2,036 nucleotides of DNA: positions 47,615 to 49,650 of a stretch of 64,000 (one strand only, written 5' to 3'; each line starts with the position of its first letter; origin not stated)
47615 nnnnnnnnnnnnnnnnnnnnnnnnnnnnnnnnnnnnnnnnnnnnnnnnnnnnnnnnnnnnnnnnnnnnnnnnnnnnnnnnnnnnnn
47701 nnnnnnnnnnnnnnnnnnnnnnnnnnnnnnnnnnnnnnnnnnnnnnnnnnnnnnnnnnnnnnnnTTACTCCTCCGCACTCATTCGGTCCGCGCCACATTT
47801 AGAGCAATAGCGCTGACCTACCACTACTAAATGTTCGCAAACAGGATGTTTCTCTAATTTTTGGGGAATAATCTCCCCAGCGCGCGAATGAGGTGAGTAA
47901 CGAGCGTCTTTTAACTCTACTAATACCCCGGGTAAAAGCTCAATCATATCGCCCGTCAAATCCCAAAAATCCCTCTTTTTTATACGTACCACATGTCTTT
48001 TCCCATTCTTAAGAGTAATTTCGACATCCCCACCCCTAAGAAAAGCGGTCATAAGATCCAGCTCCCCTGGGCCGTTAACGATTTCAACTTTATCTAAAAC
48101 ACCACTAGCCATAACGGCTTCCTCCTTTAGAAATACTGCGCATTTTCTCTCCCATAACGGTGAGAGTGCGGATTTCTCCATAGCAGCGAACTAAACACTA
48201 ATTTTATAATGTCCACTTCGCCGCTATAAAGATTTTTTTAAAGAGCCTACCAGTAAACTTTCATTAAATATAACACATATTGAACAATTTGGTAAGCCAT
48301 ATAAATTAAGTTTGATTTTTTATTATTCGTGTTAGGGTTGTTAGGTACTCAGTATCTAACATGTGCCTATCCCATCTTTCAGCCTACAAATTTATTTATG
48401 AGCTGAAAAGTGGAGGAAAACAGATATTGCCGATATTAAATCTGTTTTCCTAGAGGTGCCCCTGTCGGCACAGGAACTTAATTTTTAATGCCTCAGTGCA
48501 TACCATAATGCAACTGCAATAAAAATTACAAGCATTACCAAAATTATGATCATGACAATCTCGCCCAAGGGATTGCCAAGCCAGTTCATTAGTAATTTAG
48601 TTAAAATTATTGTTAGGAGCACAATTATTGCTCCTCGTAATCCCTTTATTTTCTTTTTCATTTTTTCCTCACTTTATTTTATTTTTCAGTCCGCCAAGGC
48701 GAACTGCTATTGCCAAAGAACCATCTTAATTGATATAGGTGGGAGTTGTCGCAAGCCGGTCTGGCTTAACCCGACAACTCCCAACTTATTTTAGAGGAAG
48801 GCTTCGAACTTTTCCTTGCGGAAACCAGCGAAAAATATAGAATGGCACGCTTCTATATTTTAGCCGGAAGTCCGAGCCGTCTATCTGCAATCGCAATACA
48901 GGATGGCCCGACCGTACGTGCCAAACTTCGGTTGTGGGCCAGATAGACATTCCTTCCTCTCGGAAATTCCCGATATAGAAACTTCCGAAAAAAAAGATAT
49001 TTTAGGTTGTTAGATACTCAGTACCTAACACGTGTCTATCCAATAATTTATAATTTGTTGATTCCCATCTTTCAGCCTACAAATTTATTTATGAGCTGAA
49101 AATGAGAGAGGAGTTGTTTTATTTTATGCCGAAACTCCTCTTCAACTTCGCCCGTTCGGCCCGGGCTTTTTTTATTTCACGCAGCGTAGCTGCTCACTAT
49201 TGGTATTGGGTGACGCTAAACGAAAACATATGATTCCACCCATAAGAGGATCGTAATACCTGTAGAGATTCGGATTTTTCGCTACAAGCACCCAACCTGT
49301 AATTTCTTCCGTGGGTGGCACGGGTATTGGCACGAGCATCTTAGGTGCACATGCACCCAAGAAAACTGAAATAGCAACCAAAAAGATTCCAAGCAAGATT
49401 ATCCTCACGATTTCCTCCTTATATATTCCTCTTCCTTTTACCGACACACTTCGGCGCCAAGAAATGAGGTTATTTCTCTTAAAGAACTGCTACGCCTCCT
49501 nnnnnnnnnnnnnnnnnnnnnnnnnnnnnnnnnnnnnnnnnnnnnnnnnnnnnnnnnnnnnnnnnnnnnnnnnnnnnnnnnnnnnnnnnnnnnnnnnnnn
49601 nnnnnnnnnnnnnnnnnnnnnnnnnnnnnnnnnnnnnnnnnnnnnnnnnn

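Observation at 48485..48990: Highly structured ~300-nt region preceding a 58-aa two-TM peptide gene: candidate type-I-toxin-like locus or novel ncRNA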

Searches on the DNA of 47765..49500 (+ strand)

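Call 4: search_rna_families(source=window, start=48150, end=49250, threshold=evalue, max_evalue=10, show_alignments=4)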
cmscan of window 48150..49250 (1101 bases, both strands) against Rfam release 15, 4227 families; matches with E-value up to 10: 7.
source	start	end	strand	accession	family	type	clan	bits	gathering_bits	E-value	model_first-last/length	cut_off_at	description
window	48977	49074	-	RF00635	HAR1A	Gene; lncRNA;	-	22.2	40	6.2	1-118/118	no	Highly accelerated region 1A/1B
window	48492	48512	+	RF01083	UPD-PK2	Cis-reg;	-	20.3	32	0.72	1-21/21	no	Pseudoknot of upstream pseudoknot domain (UPD) of the 3'UTR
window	48593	48751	-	RF01437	S_pombe_snR10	Gene; snRNA; snoRNA; HACA-box;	CL00031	19.1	50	7.6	1-167/167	no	small nucleolar RNA snR10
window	48595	48660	+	RF00834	mir-268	Gene; miRNA;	-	17.5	47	6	1-89/89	no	mir-268 microRNA precursor family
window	48950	48998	-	RF04239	mir-4679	Gene; miRNA;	-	16.8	88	5.5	1-75/75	no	mir-4679 microRNA precursor family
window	48731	48793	+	RF03189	mir-1175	Gene; miRNA;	-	16.2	51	1.8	1-72/72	no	mir-1175 microRNA precursor family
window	48687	48834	-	RF00013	6S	Gene;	-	16.1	46.4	1.1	1-187/187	no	6S / SsrS RNA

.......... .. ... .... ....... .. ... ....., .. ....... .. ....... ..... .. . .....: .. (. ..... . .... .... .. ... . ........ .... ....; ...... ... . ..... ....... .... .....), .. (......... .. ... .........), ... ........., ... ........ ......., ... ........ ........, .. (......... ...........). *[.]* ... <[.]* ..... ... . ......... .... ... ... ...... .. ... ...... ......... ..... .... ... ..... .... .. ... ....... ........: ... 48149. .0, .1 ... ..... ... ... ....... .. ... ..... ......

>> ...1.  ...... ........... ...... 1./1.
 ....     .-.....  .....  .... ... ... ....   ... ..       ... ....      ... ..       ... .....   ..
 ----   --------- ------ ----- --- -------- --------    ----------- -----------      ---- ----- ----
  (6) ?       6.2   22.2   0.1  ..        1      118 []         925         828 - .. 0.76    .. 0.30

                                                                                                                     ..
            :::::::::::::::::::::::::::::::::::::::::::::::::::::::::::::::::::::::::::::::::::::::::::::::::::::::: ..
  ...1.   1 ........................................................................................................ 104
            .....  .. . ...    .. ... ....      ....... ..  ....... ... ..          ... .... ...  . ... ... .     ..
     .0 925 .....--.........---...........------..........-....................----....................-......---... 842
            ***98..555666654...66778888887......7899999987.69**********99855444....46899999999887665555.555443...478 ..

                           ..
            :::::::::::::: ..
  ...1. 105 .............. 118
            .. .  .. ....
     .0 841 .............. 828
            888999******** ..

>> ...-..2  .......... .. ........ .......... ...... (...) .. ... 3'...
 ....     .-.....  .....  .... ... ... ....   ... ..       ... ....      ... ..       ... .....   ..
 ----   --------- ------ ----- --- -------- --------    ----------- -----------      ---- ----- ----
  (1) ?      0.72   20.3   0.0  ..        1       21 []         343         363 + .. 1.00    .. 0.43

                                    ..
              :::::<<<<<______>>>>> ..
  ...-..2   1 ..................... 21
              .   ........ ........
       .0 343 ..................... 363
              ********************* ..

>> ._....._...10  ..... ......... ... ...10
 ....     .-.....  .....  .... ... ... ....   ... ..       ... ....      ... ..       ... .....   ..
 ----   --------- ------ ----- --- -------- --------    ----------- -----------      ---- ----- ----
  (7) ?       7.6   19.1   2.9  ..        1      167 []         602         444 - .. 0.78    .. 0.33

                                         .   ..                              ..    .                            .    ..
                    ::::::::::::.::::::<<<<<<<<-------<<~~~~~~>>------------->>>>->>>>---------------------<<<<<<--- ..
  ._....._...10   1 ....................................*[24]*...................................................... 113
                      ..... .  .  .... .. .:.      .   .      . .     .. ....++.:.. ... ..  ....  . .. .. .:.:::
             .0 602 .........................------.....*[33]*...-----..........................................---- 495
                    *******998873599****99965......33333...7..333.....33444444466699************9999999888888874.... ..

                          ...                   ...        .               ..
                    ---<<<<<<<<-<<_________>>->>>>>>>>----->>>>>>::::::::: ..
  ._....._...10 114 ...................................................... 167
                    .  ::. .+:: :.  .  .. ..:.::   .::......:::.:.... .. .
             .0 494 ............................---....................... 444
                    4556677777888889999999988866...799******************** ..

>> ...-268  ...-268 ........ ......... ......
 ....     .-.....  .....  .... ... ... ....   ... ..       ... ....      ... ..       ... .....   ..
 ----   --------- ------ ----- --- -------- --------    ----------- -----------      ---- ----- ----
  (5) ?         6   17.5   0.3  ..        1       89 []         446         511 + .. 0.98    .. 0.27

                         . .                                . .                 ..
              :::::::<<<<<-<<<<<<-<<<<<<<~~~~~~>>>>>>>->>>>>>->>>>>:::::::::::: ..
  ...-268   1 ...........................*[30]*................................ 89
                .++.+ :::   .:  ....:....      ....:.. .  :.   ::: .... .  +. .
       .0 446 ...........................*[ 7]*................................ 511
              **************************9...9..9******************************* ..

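Call 24: search_dna_similar(query=window:48662-49005:+, collection=phages, mode=distant, max_evalue=1)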
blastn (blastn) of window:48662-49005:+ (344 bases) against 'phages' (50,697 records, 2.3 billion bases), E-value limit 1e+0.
Records with a match: 1; places in all: 1; records where one place covers at least 80% of the query: 0.
Best place of each record, by identity: >=99% 1.
By first word of the organism name: Psychrobacillus 1.
By host as written in the record: Psychrobacillus psychrodurans 1.
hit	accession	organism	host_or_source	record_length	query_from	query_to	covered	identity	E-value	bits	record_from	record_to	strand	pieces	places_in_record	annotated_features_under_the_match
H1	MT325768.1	Psychrobacillus phage Perkons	Psychrobacillus psychrodurans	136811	6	27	6%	100.0%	3e-1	41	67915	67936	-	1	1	none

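Call 49: search_dna_similar(query=window:47765-49500:-, collection=plasmids, mode=distant, max_evalue=0.01)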
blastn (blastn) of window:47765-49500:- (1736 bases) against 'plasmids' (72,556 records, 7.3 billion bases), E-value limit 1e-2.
No match.

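Call 50: search_dna_similar(query=window:47765-49500:-, collection=phages, mode=distant, max_evalue=0.01)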
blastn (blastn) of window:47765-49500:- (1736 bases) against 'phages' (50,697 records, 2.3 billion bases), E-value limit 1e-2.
No match.

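Call 67: search_rna_families(source=window, start=48680, end=49000, threshold=evalue, max_evalue=10, show_alignments=3)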
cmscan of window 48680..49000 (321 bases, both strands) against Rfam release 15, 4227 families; matches with E-value up to 10: 3.
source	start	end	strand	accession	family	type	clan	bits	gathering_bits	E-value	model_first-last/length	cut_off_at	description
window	48950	48998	-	RF04239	mir-4679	Gene; miRNA;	-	16.8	88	1.6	1-75/75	no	mir-4679 microRNA precursor family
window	48687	48834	-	RF00013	6S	Gene;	-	16.1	46.4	0.31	1-187/187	no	6S / SsrS RNA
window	48730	48793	-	RF03345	MIR3444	Gene; miRNA;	-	14.5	80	3.6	1-104/104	no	MIR3444 microRNA precursor family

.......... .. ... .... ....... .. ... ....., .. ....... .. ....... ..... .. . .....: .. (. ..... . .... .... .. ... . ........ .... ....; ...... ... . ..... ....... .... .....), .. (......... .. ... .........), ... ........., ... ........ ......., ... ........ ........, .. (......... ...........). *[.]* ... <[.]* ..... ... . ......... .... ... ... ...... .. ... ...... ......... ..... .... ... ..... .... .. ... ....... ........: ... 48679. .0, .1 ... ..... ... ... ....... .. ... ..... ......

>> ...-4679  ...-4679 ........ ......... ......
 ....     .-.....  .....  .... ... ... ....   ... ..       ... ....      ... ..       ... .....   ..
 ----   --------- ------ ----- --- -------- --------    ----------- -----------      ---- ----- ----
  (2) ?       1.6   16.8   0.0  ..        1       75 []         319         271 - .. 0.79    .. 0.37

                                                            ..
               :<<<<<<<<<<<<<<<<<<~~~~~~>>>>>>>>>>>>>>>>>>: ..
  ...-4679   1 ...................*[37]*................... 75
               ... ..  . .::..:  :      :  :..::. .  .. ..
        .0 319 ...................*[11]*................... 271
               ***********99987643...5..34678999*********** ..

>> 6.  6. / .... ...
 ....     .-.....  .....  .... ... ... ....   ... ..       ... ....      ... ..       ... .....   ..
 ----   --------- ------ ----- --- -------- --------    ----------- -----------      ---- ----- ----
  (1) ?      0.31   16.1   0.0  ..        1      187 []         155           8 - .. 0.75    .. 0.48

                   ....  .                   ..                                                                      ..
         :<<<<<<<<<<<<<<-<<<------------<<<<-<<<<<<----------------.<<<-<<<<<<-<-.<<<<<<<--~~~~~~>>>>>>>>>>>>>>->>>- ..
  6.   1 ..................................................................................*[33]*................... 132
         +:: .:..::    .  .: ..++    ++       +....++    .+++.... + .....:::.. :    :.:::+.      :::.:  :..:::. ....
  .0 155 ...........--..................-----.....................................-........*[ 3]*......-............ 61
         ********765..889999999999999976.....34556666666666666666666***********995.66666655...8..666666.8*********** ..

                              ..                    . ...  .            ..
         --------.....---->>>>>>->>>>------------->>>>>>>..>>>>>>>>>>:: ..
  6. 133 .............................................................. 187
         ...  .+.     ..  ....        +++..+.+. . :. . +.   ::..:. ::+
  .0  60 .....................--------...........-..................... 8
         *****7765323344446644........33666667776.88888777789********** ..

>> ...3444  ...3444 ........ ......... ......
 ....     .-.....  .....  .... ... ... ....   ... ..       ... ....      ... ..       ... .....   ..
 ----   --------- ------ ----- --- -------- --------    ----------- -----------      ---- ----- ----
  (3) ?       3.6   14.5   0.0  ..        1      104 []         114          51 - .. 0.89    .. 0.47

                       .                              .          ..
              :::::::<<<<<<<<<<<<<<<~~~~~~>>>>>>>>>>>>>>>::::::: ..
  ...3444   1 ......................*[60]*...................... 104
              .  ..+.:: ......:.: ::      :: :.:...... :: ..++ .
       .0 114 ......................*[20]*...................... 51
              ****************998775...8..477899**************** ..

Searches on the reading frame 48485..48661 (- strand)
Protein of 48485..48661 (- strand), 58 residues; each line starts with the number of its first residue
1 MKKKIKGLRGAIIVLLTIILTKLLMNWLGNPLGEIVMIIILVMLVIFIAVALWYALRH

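Call 17: find_encoding_contigs(protein=window:48485-48661:-, flank=6000, max_places=10)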
Protein window:48485-48661:- (58 aa): 3 contigs read that carry it; 3 places shown.
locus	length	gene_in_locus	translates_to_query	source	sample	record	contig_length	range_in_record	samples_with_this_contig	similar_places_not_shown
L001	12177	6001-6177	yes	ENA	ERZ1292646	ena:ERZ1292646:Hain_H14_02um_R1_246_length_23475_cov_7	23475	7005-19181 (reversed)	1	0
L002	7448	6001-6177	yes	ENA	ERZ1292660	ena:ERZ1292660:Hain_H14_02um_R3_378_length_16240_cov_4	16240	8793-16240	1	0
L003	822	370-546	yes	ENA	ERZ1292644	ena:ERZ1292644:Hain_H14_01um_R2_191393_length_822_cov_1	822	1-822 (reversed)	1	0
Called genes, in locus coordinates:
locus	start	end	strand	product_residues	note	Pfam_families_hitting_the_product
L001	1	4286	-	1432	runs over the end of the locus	PF02811:PHP, PF07733:DNA_pol3_alpha, PF17657:DNA_pol3_finger, PF14890:Intein_splicing, PF17657:DNA_pol3_finger, PF14579:HHH_6, PF01336:tRNA_anti-codon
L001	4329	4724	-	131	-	PF13366:PDDEXK_3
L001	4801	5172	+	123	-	-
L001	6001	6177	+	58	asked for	-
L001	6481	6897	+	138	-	-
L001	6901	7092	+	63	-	-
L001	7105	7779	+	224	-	PF01351:RNase_HII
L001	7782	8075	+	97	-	PF01783:Ribosomal_L32p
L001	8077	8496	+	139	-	PF01029:NusB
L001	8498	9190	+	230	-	PF22935:RM44_endonuclase, PF14622:Ribonucleas_3_3, PF00636:Ribonuclease_3, PF00035:dsrm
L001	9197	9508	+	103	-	PF00886:Ribosomal_S16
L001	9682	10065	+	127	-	-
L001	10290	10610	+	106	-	PF13083:KH_KhpA-B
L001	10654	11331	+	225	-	PF01746:tRNA_m1G_MT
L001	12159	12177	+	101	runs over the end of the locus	-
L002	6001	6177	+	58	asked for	-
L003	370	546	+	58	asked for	-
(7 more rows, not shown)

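Call 21: find_homologous_proteins(query=window:48485-48661:-, max_evalue=0.01)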
Query window:48485-48661:-: 2 candidates shared short words with the query, none scored E <= 0.01.

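Call 28: search_protein_families(library=pfam, proteins=[window:48485-48661:-], max_evalue=1)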
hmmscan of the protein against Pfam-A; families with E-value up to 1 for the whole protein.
window:48485-48661:- (58 aa): 5 families
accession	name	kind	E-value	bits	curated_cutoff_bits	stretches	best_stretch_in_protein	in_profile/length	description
PF06724.16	DUF1206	-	0.25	11.9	26.2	1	23-57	35-69/70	Domain of Unknown Function (DUF1206)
PF20226.3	DUF6585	-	0.52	10.1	27.7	1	2-55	22-72/249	Family of unknown function (DUF6585)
PF20990.2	DUF2207_C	-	0.55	10.3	33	1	6-54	136-185/247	Predicted membrane protein (DUF2207) C-terminal domain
PF13493.11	DUF4118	-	0.64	10.3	28.4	1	11-56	5-48/107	Domain of unknown function (DUF4118)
PF19019.6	Phlebo_G2_C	-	0.75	9.9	25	1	24-54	123-153/171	Phlebovirus glycoprotein G2 C-terminal domain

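Call 29: search_protein_families(library=phrogs, proteins=[window:48485-48661:-], max_evalue=1)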
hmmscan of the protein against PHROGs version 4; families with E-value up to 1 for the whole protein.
window:48485-48661:- (58 aa): 0 families

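Call 43: search_protein_representatives(protein=window:48485-48661:-)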
Query: 58 residues. Proteins with E-value up to 0.001 (for the whole library): 2; up to 1e-10: 0; up to 1e-30: 0. The best 2 are listed.
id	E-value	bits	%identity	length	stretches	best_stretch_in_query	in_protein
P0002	2.8e-07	46.2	20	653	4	13-50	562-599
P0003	3.3e-04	36.7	33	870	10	22-49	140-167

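Call 91: search_protein_families(library=padloc, proteins=[window:48485-48661:-], max_evalue=0.1)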
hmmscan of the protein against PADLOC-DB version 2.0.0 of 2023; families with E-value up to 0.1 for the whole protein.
window:48485-48661:- (58 aa): 2 families
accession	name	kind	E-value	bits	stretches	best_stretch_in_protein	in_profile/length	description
PDLC01605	Csx27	-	0.02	13.3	1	12-54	146-187/206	CAS-VI-B; associated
PDLC01053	Csx1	-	0.046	11.9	1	3-52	12-62/212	TM+CARF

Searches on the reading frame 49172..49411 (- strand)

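Call 28: search_protein_families(library=pfam, proteins=[window:49172-49411:-], max_evalue=1)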
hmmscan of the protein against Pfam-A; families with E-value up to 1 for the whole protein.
window:49172-49411:- (79 aa): 1 family
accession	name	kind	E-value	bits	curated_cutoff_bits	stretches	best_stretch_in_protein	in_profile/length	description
PF15038.11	Jiraiya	-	0.076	13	27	1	2-26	101-125/169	Jiraiya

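Call 29: search_protein_families(library=phrogs, proteins=[window:49172-49411:-], max_evalue=1)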
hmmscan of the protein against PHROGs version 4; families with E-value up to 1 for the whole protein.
window:49172-49411:- (79 aa): 1 family
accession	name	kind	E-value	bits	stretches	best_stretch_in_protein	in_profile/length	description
phrog_38710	-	unknown function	0.2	12.6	1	33-76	5-44/66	-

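Call 91: search_protein_families(library=padloc, proteins=[window:49172-49411:-], max_evalue=0.1)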
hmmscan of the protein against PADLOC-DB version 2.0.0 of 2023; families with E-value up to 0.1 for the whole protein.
window:49172-49411:- (79 aa): 0 families
